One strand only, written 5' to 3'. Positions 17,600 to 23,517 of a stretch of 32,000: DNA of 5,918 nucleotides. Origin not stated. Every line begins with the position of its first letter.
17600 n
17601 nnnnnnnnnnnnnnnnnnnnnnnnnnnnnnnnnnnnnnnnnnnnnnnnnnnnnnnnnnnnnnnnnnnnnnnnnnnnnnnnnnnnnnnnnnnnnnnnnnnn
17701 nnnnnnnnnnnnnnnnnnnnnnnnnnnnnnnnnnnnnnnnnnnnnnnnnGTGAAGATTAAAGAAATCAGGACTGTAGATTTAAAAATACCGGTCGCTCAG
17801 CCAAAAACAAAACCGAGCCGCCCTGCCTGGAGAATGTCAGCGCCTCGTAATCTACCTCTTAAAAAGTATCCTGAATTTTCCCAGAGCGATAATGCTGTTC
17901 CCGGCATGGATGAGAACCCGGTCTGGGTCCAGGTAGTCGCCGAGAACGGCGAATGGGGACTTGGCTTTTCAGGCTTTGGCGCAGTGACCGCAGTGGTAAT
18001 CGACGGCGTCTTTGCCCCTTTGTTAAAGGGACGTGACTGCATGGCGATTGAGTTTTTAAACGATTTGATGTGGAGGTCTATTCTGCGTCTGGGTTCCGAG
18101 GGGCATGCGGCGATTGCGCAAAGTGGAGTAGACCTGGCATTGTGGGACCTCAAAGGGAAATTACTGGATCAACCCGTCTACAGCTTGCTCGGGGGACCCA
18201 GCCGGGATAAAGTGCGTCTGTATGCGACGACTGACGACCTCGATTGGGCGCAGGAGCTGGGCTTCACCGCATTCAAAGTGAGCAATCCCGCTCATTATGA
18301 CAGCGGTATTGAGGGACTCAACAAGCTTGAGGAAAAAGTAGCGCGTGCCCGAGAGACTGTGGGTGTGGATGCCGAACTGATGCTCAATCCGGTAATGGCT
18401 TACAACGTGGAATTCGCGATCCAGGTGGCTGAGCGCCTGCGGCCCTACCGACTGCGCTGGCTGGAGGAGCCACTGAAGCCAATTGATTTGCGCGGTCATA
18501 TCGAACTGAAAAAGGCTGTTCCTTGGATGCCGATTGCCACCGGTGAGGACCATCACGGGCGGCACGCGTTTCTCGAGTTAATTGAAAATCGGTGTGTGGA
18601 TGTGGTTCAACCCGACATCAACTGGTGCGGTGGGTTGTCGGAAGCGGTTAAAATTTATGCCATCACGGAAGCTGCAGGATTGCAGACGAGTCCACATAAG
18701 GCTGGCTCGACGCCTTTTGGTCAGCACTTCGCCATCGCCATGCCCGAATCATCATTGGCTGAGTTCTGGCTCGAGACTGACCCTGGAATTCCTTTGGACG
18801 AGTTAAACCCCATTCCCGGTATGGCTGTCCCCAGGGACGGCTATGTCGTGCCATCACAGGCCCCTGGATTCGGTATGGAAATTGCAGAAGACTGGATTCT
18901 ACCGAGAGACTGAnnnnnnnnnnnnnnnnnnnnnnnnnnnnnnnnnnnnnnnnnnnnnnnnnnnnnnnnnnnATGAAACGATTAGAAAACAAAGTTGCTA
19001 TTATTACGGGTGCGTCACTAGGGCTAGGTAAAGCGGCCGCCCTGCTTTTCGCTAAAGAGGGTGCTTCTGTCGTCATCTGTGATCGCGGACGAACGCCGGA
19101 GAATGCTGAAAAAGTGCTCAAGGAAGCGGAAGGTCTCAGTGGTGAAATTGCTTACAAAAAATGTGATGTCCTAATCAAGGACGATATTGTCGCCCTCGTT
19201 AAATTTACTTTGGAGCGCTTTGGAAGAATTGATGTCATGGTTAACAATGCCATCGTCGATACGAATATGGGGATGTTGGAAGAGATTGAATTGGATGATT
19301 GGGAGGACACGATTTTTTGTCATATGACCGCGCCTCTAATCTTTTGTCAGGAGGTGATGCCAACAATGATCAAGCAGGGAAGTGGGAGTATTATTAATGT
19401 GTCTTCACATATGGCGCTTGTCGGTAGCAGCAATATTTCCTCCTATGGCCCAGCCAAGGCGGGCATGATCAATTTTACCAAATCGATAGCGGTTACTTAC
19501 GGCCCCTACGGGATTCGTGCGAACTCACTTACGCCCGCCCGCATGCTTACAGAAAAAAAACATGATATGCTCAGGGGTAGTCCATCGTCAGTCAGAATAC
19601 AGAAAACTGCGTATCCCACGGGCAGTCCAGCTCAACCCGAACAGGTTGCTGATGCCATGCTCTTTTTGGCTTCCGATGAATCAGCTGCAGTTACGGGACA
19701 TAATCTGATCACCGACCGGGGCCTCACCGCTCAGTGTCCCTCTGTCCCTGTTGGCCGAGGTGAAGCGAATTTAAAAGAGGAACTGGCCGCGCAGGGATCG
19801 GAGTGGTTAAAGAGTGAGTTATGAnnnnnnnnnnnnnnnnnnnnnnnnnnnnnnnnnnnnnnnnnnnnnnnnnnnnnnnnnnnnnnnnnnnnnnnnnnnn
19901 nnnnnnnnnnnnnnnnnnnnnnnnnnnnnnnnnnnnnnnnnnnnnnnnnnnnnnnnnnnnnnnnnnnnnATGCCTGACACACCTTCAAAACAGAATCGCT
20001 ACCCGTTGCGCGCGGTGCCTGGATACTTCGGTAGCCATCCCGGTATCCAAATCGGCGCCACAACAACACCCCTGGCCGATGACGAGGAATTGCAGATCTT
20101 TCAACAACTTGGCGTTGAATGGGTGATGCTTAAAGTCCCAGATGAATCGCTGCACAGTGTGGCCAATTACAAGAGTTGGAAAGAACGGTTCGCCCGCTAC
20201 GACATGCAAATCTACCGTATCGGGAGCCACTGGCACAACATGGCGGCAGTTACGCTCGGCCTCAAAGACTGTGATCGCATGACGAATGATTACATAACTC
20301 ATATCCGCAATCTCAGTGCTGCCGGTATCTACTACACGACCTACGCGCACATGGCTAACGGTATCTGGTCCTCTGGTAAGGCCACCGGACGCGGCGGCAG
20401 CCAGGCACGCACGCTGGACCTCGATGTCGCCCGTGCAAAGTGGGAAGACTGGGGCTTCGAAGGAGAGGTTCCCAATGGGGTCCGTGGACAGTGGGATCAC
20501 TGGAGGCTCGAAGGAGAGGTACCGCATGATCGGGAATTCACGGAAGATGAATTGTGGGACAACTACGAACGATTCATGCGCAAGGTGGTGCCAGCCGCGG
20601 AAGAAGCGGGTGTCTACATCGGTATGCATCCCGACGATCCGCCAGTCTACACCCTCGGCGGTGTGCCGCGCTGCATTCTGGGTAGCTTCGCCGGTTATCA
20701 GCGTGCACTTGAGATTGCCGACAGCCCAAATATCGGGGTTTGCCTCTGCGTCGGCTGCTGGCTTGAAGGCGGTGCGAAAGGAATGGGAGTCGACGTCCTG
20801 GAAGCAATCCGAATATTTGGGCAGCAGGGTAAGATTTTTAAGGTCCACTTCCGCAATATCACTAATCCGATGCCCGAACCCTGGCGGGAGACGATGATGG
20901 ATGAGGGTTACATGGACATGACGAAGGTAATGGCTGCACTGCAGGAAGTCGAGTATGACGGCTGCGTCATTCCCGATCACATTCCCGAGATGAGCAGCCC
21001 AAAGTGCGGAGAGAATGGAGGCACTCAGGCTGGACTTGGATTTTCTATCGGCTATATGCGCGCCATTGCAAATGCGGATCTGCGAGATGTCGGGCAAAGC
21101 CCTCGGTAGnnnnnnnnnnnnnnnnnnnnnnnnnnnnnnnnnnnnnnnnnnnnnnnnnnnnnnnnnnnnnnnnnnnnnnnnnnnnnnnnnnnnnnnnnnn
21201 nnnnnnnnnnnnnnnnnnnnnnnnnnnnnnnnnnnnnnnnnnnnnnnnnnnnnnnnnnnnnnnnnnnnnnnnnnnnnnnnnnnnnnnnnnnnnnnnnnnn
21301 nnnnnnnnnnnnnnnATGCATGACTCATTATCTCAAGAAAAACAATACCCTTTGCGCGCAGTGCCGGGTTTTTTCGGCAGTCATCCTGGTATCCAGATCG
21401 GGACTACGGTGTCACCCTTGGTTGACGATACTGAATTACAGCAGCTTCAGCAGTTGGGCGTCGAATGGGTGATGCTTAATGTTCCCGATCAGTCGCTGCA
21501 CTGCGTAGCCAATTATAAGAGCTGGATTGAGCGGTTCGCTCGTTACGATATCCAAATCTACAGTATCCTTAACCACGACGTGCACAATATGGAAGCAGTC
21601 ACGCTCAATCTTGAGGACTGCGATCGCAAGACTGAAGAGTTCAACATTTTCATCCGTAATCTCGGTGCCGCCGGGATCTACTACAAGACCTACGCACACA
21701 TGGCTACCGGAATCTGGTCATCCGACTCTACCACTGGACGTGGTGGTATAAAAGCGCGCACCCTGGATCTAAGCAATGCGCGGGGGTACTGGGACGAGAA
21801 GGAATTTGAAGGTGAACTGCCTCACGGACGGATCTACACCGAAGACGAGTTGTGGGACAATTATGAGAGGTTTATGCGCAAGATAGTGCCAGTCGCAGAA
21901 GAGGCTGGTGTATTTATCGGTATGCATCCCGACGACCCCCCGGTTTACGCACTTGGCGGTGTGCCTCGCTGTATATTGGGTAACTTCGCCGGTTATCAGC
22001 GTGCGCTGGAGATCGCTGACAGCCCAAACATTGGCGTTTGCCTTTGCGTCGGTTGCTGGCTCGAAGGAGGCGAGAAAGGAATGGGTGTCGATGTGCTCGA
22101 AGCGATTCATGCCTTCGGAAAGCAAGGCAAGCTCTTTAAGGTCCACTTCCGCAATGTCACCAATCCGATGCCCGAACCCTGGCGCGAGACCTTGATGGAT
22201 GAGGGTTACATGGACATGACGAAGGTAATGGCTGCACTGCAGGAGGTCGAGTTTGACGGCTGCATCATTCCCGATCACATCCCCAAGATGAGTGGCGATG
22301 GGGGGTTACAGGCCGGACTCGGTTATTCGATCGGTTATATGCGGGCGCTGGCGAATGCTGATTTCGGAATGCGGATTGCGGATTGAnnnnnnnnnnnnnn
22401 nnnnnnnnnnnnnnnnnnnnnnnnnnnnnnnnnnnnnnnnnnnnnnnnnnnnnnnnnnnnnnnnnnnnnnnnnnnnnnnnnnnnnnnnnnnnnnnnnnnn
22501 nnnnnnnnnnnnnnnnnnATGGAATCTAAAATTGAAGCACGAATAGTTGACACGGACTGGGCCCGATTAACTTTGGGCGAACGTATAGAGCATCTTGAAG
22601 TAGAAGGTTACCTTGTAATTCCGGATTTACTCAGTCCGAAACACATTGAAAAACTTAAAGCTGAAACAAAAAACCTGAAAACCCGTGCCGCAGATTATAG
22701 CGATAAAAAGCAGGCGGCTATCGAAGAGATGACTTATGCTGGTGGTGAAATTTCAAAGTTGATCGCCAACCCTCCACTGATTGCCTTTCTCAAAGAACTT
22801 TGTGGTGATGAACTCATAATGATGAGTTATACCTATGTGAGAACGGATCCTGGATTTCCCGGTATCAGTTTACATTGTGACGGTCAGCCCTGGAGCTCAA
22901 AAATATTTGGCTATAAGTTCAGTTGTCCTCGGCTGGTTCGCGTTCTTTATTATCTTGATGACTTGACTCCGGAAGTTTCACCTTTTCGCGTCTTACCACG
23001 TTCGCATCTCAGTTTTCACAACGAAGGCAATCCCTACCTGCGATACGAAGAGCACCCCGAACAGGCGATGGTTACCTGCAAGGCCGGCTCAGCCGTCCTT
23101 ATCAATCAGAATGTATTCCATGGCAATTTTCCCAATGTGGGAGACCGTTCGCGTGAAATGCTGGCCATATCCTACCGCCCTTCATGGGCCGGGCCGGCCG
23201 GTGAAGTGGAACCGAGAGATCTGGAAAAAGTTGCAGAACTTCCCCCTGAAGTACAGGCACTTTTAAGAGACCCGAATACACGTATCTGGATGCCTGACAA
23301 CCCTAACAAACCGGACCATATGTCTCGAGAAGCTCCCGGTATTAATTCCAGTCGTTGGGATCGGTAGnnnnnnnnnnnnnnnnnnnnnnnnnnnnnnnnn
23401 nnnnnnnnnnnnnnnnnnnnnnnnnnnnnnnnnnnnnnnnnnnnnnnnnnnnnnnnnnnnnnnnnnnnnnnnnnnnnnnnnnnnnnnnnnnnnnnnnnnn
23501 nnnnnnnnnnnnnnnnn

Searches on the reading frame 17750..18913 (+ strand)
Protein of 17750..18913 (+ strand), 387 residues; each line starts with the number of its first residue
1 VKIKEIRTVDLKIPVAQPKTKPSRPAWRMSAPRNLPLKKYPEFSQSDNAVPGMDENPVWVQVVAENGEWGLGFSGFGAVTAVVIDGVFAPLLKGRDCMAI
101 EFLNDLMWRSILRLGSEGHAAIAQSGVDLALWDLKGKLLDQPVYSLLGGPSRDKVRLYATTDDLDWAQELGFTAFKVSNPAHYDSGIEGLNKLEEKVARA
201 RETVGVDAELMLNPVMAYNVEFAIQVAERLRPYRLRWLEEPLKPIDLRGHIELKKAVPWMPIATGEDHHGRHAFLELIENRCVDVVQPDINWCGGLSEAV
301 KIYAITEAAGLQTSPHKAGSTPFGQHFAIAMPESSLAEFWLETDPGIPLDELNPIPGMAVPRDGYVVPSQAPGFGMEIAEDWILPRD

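Call 7: search_protein_families(library=pfam, proteins=[window:17750-18913:+])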
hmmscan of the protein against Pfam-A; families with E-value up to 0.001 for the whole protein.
window:17750-18913:+ (387 aa): 2 families
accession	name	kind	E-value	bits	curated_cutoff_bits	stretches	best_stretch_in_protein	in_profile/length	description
PF13378.12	MR_MLE_C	-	1e-46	159.9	29.4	1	167-381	10-218/219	Enolase C-terminal domain-like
PF02746.21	MR_MLE_N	-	1.2e-10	42.1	22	1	58-148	29-117/117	Mandelate racemase / muconate lactonizing enzyme, N-terminal domain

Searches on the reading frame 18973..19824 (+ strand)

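Call 7: search_protein_families(library=pfam, proteins=[window:18973-19824:+])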
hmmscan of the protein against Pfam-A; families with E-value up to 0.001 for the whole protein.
window:18973-19824:+ (283 aa): 4 families
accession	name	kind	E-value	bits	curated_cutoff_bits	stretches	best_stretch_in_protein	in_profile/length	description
PF13561.12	adh_short_C2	-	5.3e-52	177.2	27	1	13-252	1-236/236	Enoyl-(Acyl carrier protein) reductase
PF00106.31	adh_short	-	4.1e-49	167.2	26.6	1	7-197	1-188/195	short chain dehydrogenase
PF08659.16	KR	-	5.2e-09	36.7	22.6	1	10-163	4-154/180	KR domain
PF23441.1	SDR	-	0.0004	20.3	27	1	6-251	8-255/258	SDR-like rossmann domain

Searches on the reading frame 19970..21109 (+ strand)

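Call 7: search_protein_families(library=pfam, proteins=[window:19970-21109:+])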
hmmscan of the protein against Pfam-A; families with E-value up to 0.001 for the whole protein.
window:19970-21109:+ (379 aa): 2 families
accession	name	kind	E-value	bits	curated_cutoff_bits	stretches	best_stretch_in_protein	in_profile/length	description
PF03786.19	UxuA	-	4e-39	134.8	23.7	1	42-368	22-348/352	D-mannonate dehydratase (UxuA)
PF01261.30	AP_endonuc_2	-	3.3e-14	53.6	31.1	1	190-338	95-230/249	Xylose isomerase-like TIM barrel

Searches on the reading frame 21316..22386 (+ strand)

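Call 7: search_protein_families(library=pfam, proteins=[window:21316-22386:+])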
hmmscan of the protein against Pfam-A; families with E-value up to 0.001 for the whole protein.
window:21316-22386:+ (356 aa): 2 families
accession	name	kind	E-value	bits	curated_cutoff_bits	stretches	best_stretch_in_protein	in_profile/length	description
PF03786.19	UxuA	-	5.1e-38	131.2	23.7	2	175-339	176-333/352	D-mannonate dehydratase (UxuA)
PF01261.30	AP_endonuc_2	-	2.5e-13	50.7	31.1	1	174-321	95-229/249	Xylose isomerase-like TIM barrel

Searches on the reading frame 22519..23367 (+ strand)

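Call 7: search_protein_families(library=pfam, proteins=[window:22519-23367:+])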
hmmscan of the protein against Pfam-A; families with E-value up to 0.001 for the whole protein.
window:22519-23367:+ (282 aa): 1 family
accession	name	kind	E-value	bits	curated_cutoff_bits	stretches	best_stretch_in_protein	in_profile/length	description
PF05721.19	PhyH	-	5.1e-18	66.6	22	1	28-213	3-212/213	Phytanoyl-CoA dioxygenase (PhyH)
